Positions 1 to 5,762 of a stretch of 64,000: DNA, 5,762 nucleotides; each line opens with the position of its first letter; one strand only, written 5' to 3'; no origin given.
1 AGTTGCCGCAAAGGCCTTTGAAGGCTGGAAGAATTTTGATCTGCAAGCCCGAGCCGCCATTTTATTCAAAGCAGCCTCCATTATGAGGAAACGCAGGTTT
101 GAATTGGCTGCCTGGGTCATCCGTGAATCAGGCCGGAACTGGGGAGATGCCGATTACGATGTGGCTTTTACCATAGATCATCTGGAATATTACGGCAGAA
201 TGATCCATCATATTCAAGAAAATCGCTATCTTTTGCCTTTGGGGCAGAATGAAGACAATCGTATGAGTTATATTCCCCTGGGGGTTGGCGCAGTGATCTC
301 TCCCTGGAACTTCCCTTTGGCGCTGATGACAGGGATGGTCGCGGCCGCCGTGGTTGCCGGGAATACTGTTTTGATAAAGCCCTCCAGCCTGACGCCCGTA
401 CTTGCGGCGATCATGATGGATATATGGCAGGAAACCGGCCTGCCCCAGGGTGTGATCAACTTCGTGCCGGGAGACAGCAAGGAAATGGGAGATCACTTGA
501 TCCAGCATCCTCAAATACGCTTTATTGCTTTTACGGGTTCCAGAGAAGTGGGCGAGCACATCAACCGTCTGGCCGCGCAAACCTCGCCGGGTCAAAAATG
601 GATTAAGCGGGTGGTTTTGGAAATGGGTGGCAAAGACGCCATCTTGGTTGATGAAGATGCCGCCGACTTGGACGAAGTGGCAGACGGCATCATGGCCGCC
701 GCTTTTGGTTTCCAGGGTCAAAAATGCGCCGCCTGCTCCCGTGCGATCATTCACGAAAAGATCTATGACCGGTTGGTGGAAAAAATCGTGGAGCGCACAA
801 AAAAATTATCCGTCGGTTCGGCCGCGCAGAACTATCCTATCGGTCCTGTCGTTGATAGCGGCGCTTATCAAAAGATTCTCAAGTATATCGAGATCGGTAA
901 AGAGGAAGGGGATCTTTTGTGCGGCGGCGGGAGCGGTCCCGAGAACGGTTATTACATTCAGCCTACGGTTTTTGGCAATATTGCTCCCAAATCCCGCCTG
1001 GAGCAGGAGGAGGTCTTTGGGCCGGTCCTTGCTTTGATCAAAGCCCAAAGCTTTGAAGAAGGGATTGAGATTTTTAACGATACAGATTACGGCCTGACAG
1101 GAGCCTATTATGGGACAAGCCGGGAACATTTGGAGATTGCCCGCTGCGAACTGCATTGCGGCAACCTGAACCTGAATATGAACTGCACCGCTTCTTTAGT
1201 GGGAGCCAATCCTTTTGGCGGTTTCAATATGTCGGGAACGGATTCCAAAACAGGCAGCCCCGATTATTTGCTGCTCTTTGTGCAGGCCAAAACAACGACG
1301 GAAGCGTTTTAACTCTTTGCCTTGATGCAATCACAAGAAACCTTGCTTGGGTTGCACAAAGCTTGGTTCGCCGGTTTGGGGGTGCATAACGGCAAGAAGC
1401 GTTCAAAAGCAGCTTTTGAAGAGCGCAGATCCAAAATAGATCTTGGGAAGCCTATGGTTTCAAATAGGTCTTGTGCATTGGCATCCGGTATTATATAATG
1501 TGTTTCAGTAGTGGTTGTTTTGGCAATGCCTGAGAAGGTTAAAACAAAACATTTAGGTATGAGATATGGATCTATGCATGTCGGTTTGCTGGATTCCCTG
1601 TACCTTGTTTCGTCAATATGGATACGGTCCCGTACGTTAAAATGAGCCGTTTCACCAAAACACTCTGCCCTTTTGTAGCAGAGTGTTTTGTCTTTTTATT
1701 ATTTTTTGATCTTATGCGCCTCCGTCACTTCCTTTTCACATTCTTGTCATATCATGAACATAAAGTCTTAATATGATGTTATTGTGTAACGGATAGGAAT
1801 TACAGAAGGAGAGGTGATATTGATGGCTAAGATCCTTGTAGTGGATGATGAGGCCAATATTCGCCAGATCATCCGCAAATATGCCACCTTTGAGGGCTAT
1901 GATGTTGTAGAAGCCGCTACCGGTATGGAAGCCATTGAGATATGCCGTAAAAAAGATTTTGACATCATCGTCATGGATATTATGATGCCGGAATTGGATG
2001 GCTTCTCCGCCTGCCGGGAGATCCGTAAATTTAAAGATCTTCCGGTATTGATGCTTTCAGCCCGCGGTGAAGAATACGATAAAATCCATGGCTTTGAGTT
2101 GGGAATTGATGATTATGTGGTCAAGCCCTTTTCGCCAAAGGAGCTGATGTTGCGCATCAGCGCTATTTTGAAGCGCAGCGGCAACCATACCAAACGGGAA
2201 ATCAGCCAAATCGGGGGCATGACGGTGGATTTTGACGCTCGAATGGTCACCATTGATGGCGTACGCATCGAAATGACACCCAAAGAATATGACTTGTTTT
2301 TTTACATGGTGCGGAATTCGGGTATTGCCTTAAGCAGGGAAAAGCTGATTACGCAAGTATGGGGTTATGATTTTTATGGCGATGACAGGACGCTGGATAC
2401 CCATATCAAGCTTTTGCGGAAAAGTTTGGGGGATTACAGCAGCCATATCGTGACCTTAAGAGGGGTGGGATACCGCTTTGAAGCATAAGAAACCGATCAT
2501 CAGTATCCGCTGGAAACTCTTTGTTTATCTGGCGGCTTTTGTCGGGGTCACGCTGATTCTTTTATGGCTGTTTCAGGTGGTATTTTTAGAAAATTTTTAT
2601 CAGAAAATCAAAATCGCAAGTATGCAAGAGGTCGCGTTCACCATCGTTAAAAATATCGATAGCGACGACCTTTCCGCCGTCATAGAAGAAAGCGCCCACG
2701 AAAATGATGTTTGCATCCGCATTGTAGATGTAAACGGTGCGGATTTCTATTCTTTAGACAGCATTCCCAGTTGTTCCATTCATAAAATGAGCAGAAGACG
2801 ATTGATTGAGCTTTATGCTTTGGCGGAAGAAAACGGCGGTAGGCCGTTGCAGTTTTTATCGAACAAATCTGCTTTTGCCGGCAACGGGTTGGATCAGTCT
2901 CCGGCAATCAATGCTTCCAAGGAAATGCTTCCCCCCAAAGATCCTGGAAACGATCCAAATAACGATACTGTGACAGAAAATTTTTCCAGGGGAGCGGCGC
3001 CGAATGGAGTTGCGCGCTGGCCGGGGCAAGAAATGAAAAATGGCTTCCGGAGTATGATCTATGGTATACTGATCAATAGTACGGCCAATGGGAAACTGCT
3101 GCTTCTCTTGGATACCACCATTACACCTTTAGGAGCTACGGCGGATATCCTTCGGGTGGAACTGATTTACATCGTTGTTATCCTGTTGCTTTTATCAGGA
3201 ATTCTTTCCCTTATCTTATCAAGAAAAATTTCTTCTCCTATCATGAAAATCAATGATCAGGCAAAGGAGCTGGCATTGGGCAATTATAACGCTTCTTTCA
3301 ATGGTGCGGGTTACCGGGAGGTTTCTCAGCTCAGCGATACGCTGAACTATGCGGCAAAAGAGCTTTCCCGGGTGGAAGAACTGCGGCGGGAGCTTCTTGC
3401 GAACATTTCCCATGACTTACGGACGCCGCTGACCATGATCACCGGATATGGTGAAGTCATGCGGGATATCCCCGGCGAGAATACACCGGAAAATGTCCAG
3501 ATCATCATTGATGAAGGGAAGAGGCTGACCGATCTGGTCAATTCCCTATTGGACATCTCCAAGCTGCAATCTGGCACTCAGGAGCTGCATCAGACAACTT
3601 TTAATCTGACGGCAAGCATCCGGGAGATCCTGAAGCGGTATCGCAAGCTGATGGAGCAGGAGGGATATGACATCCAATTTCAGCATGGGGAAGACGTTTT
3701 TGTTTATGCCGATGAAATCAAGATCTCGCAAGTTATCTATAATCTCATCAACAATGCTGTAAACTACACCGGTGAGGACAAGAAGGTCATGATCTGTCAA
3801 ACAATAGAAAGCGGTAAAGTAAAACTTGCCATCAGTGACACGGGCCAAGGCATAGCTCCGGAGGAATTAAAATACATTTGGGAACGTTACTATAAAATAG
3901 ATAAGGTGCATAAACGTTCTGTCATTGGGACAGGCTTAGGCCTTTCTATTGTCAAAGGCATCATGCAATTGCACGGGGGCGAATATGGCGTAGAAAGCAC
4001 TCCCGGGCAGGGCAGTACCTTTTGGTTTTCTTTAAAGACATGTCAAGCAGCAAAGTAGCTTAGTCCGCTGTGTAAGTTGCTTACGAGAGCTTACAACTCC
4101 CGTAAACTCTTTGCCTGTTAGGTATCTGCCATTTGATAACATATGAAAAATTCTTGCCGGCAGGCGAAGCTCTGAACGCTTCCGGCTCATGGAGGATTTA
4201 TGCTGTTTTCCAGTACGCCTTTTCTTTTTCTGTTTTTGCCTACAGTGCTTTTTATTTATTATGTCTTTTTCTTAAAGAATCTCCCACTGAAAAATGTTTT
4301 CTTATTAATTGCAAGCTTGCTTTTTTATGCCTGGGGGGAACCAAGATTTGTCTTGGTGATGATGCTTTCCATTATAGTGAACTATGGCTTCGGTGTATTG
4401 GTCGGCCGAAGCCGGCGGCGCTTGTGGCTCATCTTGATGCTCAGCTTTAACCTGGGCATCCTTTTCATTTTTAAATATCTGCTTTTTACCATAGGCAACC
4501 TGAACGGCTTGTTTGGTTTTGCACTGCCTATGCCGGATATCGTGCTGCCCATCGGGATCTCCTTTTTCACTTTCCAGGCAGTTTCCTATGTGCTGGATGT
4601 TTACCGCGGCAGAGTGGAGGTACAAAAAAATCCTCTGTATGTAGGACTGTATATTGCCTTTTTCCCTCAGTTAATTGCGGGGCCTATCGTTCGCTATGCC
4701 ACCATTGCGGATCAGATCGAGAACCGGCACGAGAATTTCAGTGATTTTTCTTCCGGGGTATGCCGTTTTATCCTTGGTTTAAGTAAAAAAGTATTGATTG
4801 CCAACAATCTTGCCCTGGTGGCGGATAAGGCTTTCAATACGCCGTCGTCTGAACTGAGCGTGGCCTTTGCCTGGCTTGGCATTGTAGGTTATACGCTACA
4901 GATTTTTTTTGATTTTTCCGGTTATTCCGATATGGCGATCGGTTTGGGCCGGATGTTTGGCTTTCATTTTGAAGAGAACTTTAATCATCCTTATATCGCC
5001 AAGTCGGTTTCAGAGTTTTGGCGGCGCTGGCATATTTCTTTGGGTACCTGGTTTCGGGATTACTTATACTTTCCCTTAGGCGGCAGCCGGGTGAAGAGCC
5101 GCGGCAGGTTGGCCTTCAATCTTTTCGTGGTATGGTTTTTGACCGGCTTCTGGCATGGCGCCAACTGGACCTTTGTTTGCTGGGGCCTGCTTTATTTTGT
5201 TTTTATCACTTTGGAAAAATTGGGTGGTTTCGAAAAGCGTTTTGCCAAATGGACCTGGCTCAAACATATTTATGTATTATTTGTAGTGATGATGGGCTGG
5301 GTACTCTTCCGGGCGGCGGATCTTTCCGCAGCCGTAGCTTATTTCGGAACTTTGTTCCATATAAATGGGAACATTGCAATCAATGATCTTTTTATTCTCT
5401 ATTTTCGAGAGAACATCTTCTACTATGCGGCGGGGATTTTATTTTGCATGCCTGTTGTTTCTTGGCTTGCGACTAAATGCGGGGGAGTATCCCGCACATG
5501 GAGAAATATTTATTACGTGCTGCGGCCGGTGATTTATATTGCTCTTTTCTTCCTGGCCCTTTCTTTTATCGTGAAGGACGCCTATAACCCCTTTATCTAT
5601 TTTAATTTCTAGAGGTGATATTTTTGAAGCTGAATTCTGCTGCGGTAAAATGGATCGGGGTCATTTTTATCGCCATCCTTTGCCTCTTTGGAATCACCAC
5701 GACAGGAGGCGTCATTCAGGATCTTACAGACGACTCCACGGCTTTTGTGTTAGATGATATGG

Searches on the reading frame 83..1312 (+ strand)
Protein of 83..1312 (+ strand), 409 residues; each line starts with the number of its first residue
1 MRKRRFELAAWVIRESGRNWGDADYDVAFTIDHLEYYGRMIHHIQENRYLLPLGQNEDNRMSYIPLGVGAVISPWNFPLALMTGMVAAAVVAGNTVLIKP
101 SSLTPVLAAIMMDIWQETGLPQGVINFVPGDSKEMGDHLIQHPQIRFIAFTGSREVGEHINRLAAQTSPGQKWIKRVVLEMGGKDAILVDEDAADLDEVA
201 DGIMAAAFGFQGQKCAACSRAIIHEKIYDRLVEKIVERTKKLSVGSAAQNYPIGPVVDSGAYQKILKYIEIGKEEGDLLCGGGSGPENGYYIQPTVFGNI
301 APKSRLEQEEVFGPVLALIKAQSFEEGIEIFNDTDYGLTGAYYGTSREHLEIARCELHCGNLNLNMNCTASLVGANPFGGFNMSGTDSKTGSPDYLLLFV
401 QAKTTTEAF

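Call 16: search_protein_families(library=ncbifam, max_evalue=1e-25, proteins=[window:83-1312:+])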
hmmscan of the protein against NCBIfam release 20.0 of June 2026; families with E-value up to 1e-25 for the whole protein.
window:83-1312:+ (409 aa): 38 families (the best 25 are shown)
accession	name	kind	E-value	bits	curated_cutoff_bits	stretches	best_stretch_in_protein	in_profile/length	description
NF002852.0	PRK03137.1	subfamily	4e-183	609.9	648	1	1-409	108-514/514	L-glutamate gamma-semialdehyde dehydrogenase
TIGR01237.1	D1pyr5carbox2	equivalog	4.8e-167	556.8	659.65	1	1-409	104-511/511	L-glutamate gamma-semialdehyde dehydrogenase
NF052305.1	DioxValDhHalo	equivalog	1.2e-91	308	750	1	2-395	79-468/483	2,5-dioxovalerate dehydrogenase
NF042993.1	AlphKGSA_gudD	equivalog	1.8e-88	297.4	770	1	2-391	78-464/481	alpha-ketoglutaric semialdehyde dehydrogenase GucD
NF008869.0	PRK11904.1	equivalog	7.2e-87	292.2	747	1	2-406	622-1025/1042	bifunctional proline dehydrogenase/L-glutamate gamma-semialdehyde dehydrogenase PutA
TIGR02299.1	HpaE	equivalog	1.1e-79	268.4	638.35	1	26-395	98-465/488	5-carboxymethyl-2-hydroxymuconate semialdehyde dehydrogenase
TIGR01804.1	BADH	equivalog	5.1e-78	262.6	668.6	1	1-387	70-452/467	betaine-aldehyde dehydrogenase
TIGR01236.1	D1pyr5carbox1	equivalog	8.1e-78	262.3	613.6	1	3-409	107-521/533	L-glutamate gamma-semialdehyde dehydrogenase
TIGR01780.1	SSADH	subfamily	5.9e-74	249.6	646.35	1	5-392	58-441/448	succinate-semialdehyde dehydrogenase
NF009725.0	PRK13252.1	equivalog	2.1e-73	247.4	593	1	1-391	79-464/488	betaine-aldehyde dehydrogenase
NF010000.0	PRK13473.1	subfamily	3.2e-73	247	615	1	25-386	99-452/475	aminobutyraldehyde dehydrogenase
NF006916.0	PRK09407.1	equivalog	7.1e-73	246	521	1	4-406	94-491/526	succinic semialdehyde dehydrogenase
NF007497.0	PRK10090.1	equivalog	9.1e-70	235.7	500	1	2-396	80-470/480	aldehyde dehydrogenase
NF008772.0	PRK11809.1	equivalog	4.7e-69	233.2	1750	1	7-403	723-1110/1318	trifunctional transcriptional regulator/proline dehydrogenase/L-glutamate gamma-semialdehyde dehydrogenase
NF040792.1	glyc_ald_dh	equivalog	1.1e-68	232.4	760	1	3-395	75-465/488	D-glyceraldehyde dehydrogenase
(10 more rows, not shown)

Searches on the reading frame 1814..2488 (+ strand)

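Call 16: search_protein_families(library=ncbifam, max_evalue=1e-25, proteins=[window:1814-2488:+])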
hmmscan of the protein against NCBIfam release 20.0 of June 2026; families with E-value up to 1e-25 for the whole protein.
window:1814-2488:+ (224 aa): 38 families (the best 25 are shown)
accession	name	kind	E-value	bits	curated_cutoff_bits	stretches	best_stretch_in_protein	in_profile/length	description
NF045944.1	ResRegRpaBCyano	equivalog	1.3e-61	208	330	1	8-223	1-228/229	response regulator transcription factor RpaB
NF040534.1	resp_reg_YycF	equivalog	1.9e-61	207.3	340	1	6-221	2-226/231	response regulator YycF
TIGR02154.1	PhoB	equivalog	4.4e-61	206.1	296.2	1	5-223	3-226/226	phosphate regulon transcriptional regulator PhoB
NF053854.1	RespRegPhoBBctds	equivalog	3.1e-58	196.8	270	1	7-223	1-225/225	two-component system response regulator PhoB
NF040689.1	MtrAB_MtrA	equivalog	1.2e-56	191.5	300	1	7-221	1-217/219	MtrAB system response regulator MtrA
NF041733.1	resp_reg_CseB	equivalog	1.5e-55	188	350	1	6-223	2-227/228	two-component system response regulator CseB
NF033117.2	vanR_ACDEGLN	exception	7.1e-55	186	350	1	7-223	1-226/226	VanR-ABDEGLN family response regulator transcription factor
NF008296.0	PRK11083.1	equivalog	9.6e-55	185.5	273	1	4-223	3-226/228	two-component system response regulator CreB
NF033120.0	vanR_FM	exception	3.2e-52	177.5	460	1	6-223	5-230/231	vancomycin resistance response regulator transcription factor, VanR-F/VanR-M family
NF041209.1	resp_regPieR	equivalog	1.8e-51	175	450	1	6-223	2-228/231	two component system response regulator PieR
NF007982.1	PRK10710.1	equivalog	4.2e-50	170.5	380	1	5-224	8-229/235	envelope stress response regulator BaeR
NF007005.1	PRK09468.1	equivalog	4.3e-48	163.8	331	1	5-222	4-231/237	osmolarity response regulator transcription factor OmpR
TIGR01387.1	cztR_silR_copR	subfamily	9.5e-48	162.7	279.2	1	7-221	1-217/218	heavy metal response regulator transcription factor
NF007546.0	PRK10161.1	equivalog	1.6e-46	158.7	471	1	5-223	3-226/229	phosphate response regulator transcription factor PhoB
NF000402.1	vanR-B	exception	1.4e-44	152.2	480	1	5-223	3-217/219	vancomycin resistance response regulator transcription factor VanR-B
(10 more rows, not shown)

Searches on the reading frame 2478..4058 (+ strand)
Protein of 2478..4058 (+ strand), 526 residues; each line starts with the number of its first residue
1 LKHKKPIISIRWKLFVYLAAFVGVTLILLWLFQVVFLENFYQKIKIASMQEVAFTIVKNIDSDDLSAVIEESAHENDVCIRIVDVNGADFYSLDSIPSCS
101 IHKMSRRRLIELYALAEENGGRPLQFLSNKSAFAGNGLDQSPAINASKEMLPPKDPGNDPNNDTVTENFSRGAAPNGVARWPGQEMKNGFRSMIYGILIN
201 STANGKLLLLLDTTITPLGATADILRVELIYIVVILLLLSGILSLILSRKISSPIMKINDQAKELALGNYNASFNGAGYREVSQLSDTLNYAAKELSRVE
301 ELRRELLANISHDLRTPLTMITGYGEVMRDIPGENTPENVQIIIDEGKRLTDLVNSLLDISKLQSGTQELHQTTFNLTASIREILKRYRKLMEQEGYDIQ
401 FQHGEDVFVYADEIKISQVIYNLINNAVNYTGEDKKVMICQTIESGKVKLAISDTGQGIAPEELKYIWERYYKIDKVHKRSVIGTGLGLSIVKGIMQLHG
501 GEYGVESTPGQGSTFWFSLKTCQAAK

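Call 16: search_protein_families(library=ncbifam, max_evalue=1e-25, proteins=[window:2478-4058:+])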
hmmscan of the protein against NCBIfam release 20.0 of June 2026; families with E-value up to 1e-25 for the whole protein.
window:2478-4058:+ (526 aa): 41 families (the best 25 are shown)
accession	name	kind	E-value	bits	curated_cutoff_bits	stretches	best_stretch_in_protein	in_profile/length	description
NF033092.0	HK_WalK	equivalog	3.5e-68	230.6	725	1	297-519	366-592/594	cell wall metabolism sensor histidine kinase WalK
NF046044.1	PnpS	equivalog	1.3e-64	218.6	400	1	295-519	162-389/390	two-component system histidine kinase PnpS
TIGR02966.1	phoR_proteo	equivalog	3.5e-62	210.3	334.2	1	295-518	106-332/333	phosphate regulon sensor histidine kinase PhoR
NF012163.2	BaeS_SmeS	equivalog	2.8e-53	181.4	500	1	229-512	166-449/457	sensor histidine kinase efflux regulator BaeS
NF041210.1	his_kin_PieS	equivalog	6e-53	180.5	850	1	226-521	166-470/474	two component system sensor histidine kinase PieS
NF040691.1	MtrAB_MtrB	equivalog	2.4e-51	175.3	450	1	190-519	151-490/507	MtrAB system histidine kinase MtrB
TIGR01386.1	cztS_silS_copS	subfamily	1.1e-47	163.1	292.55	1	220-519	157-456/457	heavy metal sensor histidine kinase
NF047874.1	MASE3_PAS_HK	subfamily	3.4e-46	158.3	560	1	292-521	387-625/655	MASE3 domain-containing sensor histidine kinase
NF007837.0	PRK10549.1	equivalog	9e-46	156.5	603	1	231-512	168-449/466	envelope stress sensor histidine kinase BaeS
NF008235.0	PRK11006.1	equivalog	6.2e-45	153.8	390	1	295-520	196-422/431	phosphate regulon sensor histidine kinase PhoR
TIGR02956.1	TMAO_torS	equivalog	2e-43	148.7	676.5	1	306-525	467-686/967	TMAO reductase system sensor histidine kinase/response regulator TorS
NF033091.0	HK_VanS_ACDEFG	equivalog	4.8e-43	147.3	400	1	251-508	18-282/293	vancomycin resistance histidine kinase VanS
NF033093.1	HK_VicK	exception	1e-42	146.4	680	1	297-517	203-431/448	cell wall metabolism sensor histidine kinase VicK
NF041947.1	LuxQ_Vibrio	equivalog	1.8e-42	145.2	1200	1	292-520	461-695/843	quorum-sensing autoinducer 2 sensor kinase/phosphatase LuxQ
NF007007.0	PRK09470.1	equivalog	3.2e-42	145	486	1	227-507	168-445/463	envelope stress sensor histidine kinase CpxA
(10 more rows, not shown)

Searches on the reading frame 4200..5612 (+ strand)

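Call 16: search_protein_families(library=ncbifam, max_evalue=1e-25, proteins=[window:4200-5612:+])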
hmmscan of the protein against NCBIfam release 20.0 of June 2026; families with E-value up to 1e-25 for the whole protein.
window:4200-5612:+ (470 aa): 1 family
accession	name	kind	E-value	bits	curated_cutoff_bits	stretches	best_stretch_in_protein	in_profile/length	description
TIGR04091.1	LTA_dltB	equivalog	4.6e-42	144.6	375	1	9-365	10-371/380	D-alanyl-lipoteichoic acid biosynthesis protein DltB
